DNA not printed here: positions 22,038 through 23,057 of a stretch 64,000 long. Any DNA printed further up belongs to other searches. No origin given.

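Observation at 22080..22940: Second, distinct REP/RAYT unit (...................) inserted between prfA and rpsB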

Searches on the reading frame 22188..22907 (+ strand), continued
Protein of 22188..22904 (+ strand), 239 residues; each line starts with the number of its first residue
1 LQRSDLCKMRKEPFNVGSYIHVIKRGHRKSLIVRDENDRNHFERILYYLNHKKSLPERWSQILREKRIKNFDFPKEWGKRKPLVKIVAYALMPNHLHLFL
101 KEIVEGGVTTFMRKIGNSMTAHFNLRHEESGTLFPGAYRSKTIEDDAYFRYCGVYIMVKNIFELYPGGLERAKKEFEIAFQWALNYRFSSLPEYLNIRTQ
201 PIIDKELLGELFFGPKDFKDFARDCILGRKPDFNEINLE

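Call 76: search_protein_representatives(alignment_id=A1)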
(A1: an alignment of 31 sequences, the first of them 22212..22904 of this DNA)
Query: 31 sequences, 233 profile positions. Proteins with E-value up to 0.001 (for the whole library): 23124; up to 1e-10: 9133; up to 1e-30: 676. The best 150 are listed.
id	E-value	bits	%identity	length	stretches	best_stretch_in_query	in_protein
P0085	1.4e-93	329.0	-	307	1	1-226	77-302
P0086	1.7e-90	318.9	-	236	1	3-228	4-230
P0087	6.6e-90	317.0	-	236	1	1-227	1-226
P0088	2.8e-87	308.4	-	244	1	1-224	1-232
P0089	4.4e-87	307.7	-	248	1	1-227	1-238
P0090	2.0e-85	302.3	-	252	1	1-224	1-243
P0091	6.3e-83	294.1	-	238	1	2-223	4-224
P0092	8.1e-79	280.7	-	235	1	1-226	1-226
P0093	1.3e-78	280.1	-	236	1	3-226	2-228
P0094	1.8e-78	279.5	-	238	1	1-229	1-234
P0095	9.6e-78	277.2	-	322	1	1-170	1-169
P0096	1.7e-76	273.1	-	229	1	1-221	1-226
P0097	6.8e-76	271.1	-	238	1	1-224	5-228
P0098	4.1e-75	268.6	-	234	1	1-223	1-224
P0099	7.3e-74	264.5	-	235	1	1-222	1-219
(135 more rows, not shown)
